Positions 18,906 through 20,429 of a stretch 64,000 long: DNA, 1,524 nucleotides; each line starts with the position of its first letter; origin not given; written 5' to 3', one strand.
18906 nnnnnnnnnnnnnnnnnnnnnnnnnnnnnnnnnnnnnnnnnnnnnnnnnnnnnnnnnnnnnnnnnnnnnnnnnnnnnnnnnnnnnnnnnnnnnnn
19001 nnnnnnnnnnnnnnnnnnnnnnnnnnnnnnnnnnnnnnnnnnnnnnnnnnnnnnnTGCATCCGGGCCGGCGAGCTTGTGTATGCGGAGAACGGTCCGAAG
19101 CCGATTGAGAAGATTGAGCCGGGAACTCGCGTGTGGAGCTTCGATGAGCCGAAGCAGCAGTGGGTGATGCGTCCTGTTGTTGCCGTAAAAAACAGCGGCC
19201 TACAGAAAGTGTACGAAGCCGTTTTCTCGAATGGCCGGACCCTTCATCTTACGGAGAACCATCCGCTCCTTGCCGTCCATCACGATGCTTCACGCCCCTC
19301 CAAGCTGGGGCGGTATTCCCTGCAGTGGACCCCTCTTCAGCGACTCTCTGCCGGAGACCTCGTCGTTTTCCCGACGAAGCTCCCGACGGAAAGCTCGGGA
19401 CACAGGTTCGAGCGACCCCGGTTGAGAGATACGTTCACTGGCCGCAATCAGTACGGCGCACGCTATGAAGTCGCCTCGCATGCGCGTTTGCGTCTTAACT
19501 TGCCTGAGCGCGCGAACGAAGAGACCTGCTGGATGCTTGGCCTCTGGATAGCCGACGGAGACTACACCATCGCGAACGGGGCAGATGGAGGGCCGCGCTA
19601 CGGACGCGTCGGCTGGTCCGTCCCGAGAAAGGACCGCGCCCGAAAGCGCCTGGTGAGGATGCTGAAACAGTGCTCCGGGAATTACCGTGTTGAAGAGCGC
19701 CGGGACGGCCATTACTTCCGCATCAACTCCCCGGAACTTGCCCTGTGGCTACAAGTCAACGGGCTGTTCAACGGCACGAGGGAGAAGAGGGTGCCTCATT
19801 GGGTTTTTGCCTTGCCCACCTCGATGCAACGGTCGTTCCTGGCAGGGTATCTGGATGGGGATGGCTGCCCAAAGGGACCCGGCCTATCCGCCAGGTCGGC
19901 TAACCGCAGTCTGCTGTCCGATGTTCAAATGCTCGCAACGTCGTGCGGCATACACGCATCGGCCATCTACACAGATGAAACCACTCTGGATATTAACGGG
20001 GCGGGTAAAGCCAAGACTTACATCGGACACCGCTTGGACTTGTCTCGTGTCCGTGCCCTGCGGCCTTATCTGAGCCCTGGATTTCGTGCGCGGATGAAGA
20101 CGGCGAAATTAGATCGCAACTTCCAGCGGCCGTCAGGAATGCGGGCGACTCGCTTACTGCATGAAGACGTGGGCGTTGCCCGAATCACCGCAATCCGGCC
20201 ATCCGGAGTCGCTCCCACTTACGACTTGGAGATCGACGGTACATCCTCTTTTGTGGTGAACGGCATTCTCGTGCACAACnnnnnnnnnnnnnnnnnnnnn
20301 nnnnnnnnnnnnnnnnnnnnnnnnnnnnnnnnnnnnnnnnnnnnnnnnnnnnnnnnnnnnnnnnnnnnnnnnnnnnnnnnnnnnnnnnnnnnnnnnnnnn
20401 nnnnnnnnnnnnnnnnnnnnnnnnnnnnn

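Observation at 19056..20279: SufB interrupted by a 408-aa intein carrying a two-motif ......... homing endonuclease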

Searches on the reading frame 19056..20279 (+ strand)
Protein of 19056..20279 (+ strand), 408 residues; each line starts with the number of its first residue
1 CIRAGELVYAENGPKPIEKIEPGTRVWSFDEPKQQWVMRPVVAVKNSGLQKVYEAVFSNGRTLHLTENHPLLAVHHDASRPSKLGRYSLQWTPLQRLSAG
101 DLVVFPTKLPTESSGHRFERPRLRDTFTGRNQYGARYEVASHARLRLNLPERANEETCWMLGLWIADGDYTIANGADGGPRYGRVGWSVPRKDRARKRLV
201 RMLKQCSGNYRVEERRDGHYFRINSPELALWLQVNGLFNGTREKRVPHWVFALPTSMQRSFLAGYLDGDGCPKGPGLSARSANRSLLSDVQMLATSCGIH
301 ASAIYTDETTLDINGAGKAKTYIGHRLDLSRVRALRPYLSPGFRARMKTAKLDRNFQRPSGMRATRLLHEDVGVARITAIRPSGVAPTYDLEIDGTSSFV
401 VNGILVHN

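Call 4: search_protein_families(library=pfam, proteins=[window:19056-20279:+], max_evalue=1)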
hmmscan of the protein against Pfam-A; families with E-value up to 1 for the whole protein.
window:19056-20279:+ (408 aa): 5 families
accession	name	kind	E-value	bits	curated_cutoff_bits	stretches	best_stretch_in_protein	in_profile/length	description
PF14890.11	Intein_splicing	-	2.4e-09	37.6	35.8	1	16-408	11-155/155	Intein splicing domain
PF14528.11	LAGLIDADG_3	-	3e-07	31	22.5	1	257-302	2-51/82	LAGLIDADG-like domain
PF01079.26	Hint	-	9.4e-05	22.5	29.7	1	6-105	18-116/213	Hint module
PF05204.19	Hom_end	-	0.0091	16.5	21.1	1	259-315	14-73/110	Homing endonuclease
PF13403.11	Hint_2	-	0.08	13.8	28.4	1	1-38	2-41/147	Hint domain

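Call 5: search_protein_families(library=ncbifam, proteins=[window:19056-20279:+], max_evalue=0.1)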
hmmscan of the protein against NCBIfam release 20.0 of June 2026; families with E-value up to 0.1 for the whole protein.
window:19056-20279:+ (408 aa): 10 families
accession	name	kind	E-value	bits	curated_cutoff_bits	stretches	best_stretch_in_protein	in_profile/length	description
NF005852.0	PRK07773.1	equivalog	6.1e-14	51.3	780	2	24-113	425-500/886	replicative DNA helicase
TIGR01445.1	intein_Nterm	domain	1.4e-06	29.2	24.5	1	1-72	1-82/83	intein N-terminal splicing region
NF011303.0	PRK14715.1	equivalog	4.7e-06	23.9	1585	1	196-316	1152-1273/1627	DNA-directed DNA polymerase II large subunit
TIGR01443.1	intein_Cterm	domain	8.5e-06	25.8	15.6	1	388-408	2-23/24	intein C-terminal splicing region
NF038098.1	GyrA_w_intein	exception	1.5e-05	23.1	1850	0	241-312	319-395/1232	intein-containing DNA gyrase subunit A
NF045703.1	rSAM_Tes_intein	exception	3.9e-05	21.6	1700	1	158-408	372-610/1040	tetraether lipid synthase Tes, intein-containing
NF038162.1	RtcB_rel_intein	exception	0.00018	19.6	1150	1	194-270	290-366/961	intein-containing RtcB family protein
NF011491.0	PRK14898.1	equivalog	0.00057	18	783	1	190-312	266-394/860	DNA-directed RNA polymerase subunit A''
NF011418.0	PRK14845.1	equivalog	0.019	12.7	756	0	91-324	118-298/1049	translation initiation factor IF-2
NF006207.0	PRK08332.1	equivalog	0.032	11.4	2400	1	240-307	1079-1146/1684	vitamin B12-dependent ribonucleotide reductase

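Call 6: search_solved_structures(query=window:19056-20279:+, max_evalue=1, show_alignments=3)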
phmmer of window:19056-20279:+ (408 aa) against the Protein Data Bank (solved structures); distinct sequences matched with E-value up to 1: 9.
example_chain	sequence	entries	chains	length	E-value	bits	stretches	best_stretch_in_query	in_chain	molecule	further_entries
2cw7_A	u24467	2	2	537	8.3e-06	28.2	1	179-402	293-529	Endonuclease PI-PkoII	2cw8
1mi8_A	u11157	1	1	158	0.0038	19.4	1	365-407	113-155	DnaB intein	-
4o1r_A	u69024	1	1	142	0.0042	19.2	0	370-408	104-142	Replicative DNA helicase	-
7cfv_A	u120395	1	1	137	0.0045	19.1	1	376-408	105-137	Spl DnaX mini-intein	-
6frh_A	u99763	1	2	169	0.0099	18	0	366-407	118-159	Replicative DNA helicase,Replicative DNA helicase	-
6frg_A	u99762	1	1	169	0.0099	18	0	366-407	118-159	Replicative DNA helicase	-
4oz6_A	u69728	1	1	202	0.03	16.4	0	374-408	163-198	Mxe gyrA intein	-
1am2_A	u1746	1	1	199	0.052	15.6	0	374-408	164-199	MXE GYRA INTEIN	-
6fre_A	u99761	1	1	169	0.18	13.9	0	366-407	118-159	Replicative DNA helicase,Replicative DNA helicase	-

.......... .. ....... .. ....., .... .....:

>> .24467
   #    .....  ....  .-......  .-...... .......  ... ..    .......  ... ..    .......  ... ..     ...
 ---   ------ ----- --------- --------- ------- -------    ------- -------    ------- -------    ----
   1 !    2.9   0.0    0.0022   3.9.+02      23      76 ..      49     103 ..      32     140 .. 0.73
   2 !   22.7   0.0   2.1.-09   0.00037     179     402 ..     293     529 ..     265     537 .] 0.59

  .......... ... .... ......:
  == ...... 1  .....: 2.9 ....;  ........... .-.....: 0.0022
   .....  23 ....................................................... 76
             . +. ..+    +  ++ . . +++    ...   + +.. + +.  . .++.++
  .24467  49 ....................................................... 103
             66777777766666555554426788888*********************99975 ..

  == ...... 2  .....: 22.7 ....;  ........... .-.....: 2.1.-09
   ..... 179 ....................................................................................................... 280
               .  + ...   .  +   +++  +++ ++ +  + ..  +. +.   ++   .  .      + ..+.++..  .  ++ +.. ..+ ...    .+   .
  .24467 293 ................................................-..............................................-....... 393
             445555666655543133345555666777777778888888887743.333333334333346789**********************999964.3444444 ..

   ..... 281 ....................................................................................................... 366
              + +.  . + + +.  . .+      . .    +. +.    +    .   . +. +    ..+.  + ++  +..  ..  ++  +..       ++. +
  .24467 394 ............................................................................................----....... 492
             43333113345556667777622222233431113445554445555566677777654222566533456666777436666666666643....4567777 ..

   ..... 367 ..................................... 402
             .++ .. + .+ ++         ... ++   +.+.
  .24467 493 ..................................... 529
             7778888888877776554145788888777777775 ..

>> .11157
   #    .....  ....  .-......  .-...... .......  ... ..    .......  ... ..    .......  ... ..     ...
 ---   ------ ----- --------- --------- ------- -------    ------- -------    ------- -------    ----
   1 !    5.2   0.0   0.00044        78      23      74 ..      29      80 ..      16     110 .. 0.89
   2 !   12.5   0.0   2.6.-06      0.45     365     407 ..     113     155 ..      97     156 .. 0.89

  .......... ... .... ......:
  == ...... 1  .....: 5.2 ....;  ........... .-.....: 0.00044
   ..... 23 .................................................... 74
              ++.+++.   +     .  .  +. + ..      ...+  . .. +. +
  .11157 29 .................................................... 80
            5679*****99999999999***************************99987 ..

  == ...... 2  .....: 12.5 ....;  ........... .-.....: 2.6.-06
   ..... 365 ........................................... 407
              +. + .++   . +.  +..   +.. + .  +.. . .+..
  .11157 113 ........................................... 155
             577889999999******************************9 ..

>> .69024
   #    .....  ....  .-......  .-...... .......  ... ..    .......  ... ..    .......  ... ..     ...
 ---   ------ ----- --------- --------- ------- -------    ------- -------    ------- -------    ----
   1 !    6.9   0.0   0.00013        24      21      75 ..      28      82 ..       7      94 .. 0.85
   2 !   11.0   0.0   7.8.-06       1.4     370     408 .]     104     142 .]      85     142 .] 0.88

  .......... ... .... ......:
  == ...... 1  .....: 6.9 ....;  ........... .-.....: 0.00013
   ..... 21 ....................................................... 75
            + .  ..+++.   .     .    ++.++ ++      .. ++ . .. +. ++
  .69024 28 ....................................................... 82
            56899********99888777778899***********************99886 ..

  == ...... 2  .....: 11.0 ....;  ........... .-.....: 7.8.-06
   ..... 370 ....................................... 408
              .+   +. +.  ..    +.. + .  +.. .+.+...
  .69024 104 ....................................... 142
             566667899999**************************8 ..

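Call 7: find_homologous_proteins(query=window:19056-20279:+, max_evalue=0.001)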
Query window:19056-20279:+ (408 aa): 18 proteins with E <= 0.001 among 6209 candidates.
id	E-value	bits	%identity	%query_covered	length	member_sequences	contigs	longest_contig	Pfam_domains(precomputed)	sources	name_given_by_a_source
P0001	6.5e-160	551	59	98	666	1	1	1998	PF05204.20,PF01458.24,PF14528.12,PF01079.26,PF14890.12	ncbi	ncbi:MAG: LAGLIDADG family homing endonuclease, partial [Armatimonadota bacterium]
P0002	9.7e-133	461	57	88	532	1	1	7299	PF01458.24,PF14528.12,PF14890.12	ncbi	-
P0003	1.0e-122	428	58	82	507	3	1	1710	PF01458.24,PF14528.12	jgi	jgi:hypothetical protein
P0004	8.9e-105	369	59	70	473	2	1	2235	PF01458.24,PF14528.12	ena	-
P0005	2.1e-91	325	58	64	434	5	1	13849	PF01458.24,PF14528.12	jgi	jgi:hypothetical protein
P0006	5.6e-91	324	57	64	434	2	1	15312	PF01458.24,PF14528.12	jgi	jgi:hypothetical protein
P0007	4.6e-89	317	54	65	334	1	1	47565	PF14528.12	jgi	jgi:hypothetical protein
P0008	1.0e-87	313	66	35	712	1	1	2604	PF01458.24,PF14528.12,PF14890.12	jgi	jgi:intein/homing endonuclease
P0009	2.5e-86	308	66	35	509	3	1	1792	PF01458.24,PF14890.12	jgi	jgi:Fe-S cluster assembly scaffold protein SufB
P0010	2.0e-85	305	66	35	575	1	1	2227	PF01458.24,PF14890.12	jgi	jgi:Fe-S cluster assembly scaffold protein SufB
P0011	2.1e-85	305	66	35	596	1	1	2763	PF01458.24,PF14890.12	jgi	jgi:Fe-S cluster assembly scaffold protein SufB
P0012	7.9e-85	303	66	35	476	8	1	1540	PF01458.24,PF14890.12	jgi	jgi:Fe-S cluster assembly scaffold protein SufB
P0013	1.2e-71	260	57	53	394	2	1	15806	PF01458.24,PF14528.12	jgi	jgi:hypothetical protein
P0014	1.2e-70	257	35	100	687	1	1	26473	PF07591.16,PF01458.24,PF14528.12,PF14890.12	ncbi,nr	ncbi:SufD family Fe-S cluster assembly protein [Candidatus Woesearchaeota archaeon]|nr:SufD family F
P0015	4.1e-57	212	66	29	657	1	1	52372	PF01458.24,PF19295.6,PF14890.12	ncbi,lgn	-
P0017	3.7e-56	209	55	37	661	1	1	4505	PF01458.24,PF19295.6,PF01079.26,PF14890.12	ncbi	-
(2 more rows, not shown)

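Call 24: find_related_loci(query=A1, collection=genome_contigs, flank=6000)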
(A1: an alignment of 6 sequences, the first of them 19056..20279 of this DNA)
Query A1 (408 aa) in genome_contigs; peptide patterns used: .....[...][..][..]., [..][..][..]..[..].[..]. (x = any residue, [..] = any of these).
226 stretches matched a pattern; 98 encode a relative of the query (tblastn E <= 1e-3); the best 80 are kept; 79 distinct loci.
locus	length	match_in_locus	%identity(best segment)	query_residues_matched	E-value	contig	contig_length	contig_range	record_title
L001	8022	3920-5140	78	1-408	0e+0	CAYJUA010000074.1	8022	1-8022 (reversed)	MAG TPA_asm: uncultured Planctomycetia bacterium isolate ERP125453_co1_428 genome assembly, contig: NODE_11137_length_80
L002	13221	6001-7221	59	1-408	4e-167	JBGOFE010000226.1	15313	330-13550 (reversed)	MAG: Candidatus Fervidibacter sp. isolate 3300000865_6 GxsBSedJan11_1006935, whole genome shotgun sequence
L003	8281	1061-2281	59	1-408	4e-167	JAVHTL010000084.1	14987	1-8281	MAG: Armatimonadota bacterium isolate QQ.bins.148.TC_201808 NODE_4453_length_14987_cov_1.831090, whole genome shotgun se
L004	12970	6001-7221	60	1-408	9e-166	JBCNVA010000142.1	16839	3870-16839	MAG: Armatimonadota bacterium isolate DT_Bin_30 contig142, whole genome shotgun sequence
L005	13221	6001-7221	59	1-408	7e-162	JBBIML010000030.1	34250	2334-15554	MAG: Armatimonadota bacterium isolate ETS170220_bin_231 NODE_975_length_34250_cov_3.70876, whole genome shotgun sequence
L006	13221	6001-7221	58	1-408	6e-162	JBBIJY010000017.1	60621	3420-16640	MAG: Armatimonadota bacterium isolate PFS170222_bin_173 NODE_389_length_60621_cov_15.495625, whole genome shotgun sequen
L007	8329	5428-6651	60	1-408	6e-162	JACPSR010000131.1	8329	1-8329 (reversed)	MAG: Candidatus Omnitrophota bacterium isolate NC_groundwater_711_Ag_S-0.2um_63_19 S36_SO-2_scaffold_538208, whole genom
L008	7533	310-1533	59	1-408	6e-158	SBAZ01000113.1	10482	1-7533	MAG: Planctomycetales bacterium isolate Bin_23_1_1 Hy_contig36541, whole genome shotgun sequence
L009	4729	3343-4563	57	1-408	5e-160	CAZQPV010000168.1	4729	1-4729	MAG TPA_asm: uncultured Fimbriimonadales bacterium isolate binchicken_co30_141 genome assembly, contig: NODE_9514_length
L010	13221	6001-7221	61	1-408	4e-171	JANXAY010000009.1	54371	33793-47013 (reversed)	MAG: Armatimonadota bacterium isolate SKYB17 NODE_9_length_54371_cov_279.886838, whole genome shotgun sequence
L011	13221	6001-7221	59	1-408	5e-161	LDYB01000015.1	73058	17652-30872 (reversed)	MAG: Armatimonadetes bacterium DC 2616664674, whole genome shotgun sequence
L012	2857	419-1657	35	1-408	2e-83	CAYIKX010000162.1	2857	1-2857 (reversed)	MAG TPA_asm: uncultured Methanosarcinales archaeon isolate ERP119705_co20_50 genome assembly, contig: NODE_64731_length_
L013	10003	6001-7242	35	1-408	8e-82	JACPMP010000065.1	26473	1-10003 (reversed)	MAG: Candidatus Woesearchaeota archaeon isolate NC_groundwater_552_Ag_S-0.1um_34_16 S35_SO-1_scaffold_204222, whole geno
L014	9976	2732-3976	33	1-408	2e-75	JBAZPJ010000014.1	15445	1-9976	MAG: Candidatus Nanoarchaeia archaeon isolate SO_2017_SWC_27 scaffold_3289_c1_LP-4_2017, whole genome shotgun sequence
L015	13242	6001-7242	34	1-408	3e-79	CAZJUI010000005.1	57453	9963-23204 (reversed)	MAG TPA_asm: Candidatus Woesearchaeota archaeon isolate binchicken_co38_527 genome assembly, contig: NODE_1239_length_57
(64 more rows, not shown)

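Call 27: predict_structure(alignment_id=A1)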
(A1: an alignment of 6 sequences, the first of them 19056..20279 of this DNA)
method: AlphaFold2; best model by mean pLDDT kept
length: 408 residues; sequences in the alignment: 6
mean_pLDDT: 74.3   pTM: 0.61
mean pLDDT of the five models: 74.3, 72.6, 68.6, 68.3, 64.6
residues with pLDDT >= 90: 68; 70-90: 201; 50-70: 94; < 50: 45
segments of 3 or more residues with pLDDT < 50: 45-49, 109-113, 351-369, 406-408
pLDDT, mean of each block of 10 residues (from residue 1): 67 80 82 77 57 59 66 76 67 78 63 68 69 70 67 91 93 76 87 86 81 84 87 90 89 87 93 86 93 87 85 64 87 85 71 35 38 66 54 51 49
secondary structure, 60 per line:
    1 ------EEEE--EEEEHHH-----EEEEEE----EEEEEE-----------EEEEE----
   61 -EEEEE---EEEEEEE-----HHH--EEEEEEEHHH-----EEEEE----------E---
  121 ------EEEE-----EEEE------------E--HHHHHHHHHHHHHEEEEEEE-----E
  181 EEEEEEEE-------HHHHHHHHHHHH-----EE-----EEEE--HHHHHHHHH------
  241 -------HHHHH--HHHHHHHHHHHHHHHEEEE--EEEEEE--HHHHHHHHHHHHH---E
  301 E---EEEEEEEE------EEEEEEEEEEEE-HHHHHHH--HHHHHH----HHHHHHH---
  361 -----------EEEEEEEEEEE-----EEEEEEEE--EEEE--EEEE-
elements in order: E7-10 E13-16 E25-30 E35-40 E52-56 E62-66 E70-76 E87-93 E102-106 E127-130 E136-139 H155-167 E168-174 E180-188 H196-207 E220-223 H226-234 H248-252 H255-269 E270-273 E276-281 H284-296 E305-312 E319-330 H332-338 H341-346 H351-357 E372-382 E388-395 E398-401 E404-407

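Call 32: fold_search(model_id=the predicted structure, library=pdb)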
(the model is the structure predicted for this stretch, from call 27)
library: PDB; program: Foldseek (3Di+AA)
matches with E <= 10: 1022; with E <= 0.001: 60
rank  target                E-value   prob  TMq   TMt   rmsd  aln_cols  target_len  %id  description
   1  7qsu                  2.0e-13  1.00  0.38  0.41  15.3       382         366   15  Crystal structure of homing endonuclease-associated TliVMA intein (C1A, d333-339) (released 2022-03-30)
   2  7qss                  8.3e-13  1.00  0.36  0.34  15.7       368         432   16  Crystal structure of homing endonuclease-associated TliVMA intein (C1A) (released 2022-03-30)
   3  2cw7                  1.5e-10  1.00  0.36  0.28  15.1       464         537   16  Crystal structure of intein homing endonuclease II (released 2006-04-18)
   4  1lwt_A                1.7e-10  1.00  0.35  0.32  25.8       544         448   14  Crystal structure of the intein homing endonuclease PI-SceI bound to its substrate DNA (Ca2+ free) (released 2002-09-27)
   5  1ef0_A                2.5e-10  1.00  0.34  0.33  24.6       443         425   14  CRYSTAL STRUCTURE OF PI-SCEI MINIPRECURSOR (released 2000-06-07)
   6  1um2_B                2.6e-10  1.00  0.33  0.33  24.3       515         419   13  Crystal Structure of the Vma1-Derived Endonuclease with the Ligated Extein Segment (released 2004-09-22)
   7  1vde_B                3.3e-10  1.00  0.34  0.33  23.6       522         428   14  PI-SCEI, A HOMING ENDONUCLEASE WITH PROTEIN SPLICING ACTIVITY (released 1998-04-08)
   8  1vde_A                8.9e-10  1.00  0.35  0.33  24.6       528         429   13  PI-SCEI, A HOMING ENDONUCLEASE WITH PROTEIN SPLICING ACTIVITY (released 1998-04-08)
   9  1dfa                  1.3e-09  1.00  0.33  0.34  25.4       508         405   14  CRYSTAL STRUCTURE OF PI-SCEI IN C2 SPACE GROUP (released 1999-12-08)
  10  1jva_B                1.8e-09  1.00  0.34  0.32  23.5       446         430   15  CRYSTAL STRUCTURE OF THE VMA1-DERIVED ENDONUCLEASE BEARING THE N AND C EXTEIN PROPEPTIDES (released 2002-08-29)
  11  7qst                  2.7e-09  1.00  0.32  0.35  15.4       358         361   15  Crystal structure of homing endonuclease-associated PhoVMA intein (C1A) (released 2022-03-30)
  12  1lws_A                3.0e-09  1.00  0.35  0.33  25.0       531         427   14  Crystal structure of the intein homing endonuclease PI-SceI bound to its recognition sequence (released 2002-09-27)
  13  1dq3                  5.0e-09  1.00  0.35  0.32  15.4       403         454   16  CRYSTAL STRUCTURE OF AN ARCHAEAL INTEIN-ENCODED HOMING ENDONUCLEASE PI-PFUI (released 2000-07-05)
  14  1um2_A                6.2e-09  1.00  0.32  0.31  23.9       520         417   13  Crystal Structure of the Vma1-Derived Endonuclease with the Ligated Extein Segment (released 2004-09-22)
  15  4unb_A                2.0e-07  1.00  0.33  0.68   5.0       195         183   15  THE CRYSTAL STRUCTURE OF I-DMOI IN COMPLEX WITH ITS TARGET DNA AT 6 DAYS INCUBATION IN 5MM MN (STATE 5) (released 2014-12-17)
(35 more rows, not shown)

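Call 35: search_protein_representatives(alignment_id=A1)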
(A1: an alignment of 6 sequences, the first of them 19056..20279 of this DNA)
Query: 6 sequences, 408 profile positions. Proteins with E-value up to 0.001 (for the whole library): 25628; up to 1e-10: 6907; up to 1e-30: 457. The best 150 are listed.
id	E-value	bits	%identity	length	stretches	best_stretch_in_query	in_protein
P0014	8.3e-194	660.4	-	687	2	1-408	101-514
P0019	2.4e-191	652.2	-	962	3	1-408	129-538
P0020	4.8e-148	509.7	-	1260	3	1-408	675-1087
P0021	7.1e-132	456.4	-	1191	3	1-408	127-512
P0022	2.5e-123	428.3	-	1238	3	1-408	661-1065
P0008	6.3e-114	397.3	-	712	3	1-143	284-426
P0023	5.4e-98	344.8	-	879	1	1-408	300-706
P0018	7.9e-97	341.0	-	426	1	158-408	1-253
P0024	4.3e-96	338.5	-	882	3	1-408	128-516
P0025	6.3e-95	334.7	-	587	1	1-408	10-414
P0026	1.4e-88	313.8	-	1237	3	1-408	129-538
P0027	2.1e-88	313.2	-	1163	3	1-408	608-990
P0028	9.5e-87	307.8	-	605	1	1-313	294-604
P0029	4.3e-84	299.0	-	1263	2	1-408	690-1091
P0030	1.2e-78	281.1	-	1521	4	2-408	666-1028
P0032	2.2e-75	270.3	-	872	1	1-408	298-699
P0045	2.5e-64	233.9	-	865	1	2-408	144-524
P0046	3.3e-64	233.5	-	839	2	1-337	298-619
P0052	1.8e-61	224.6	-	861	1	1-408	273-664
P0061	5.6e-51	190.0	-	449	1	1-125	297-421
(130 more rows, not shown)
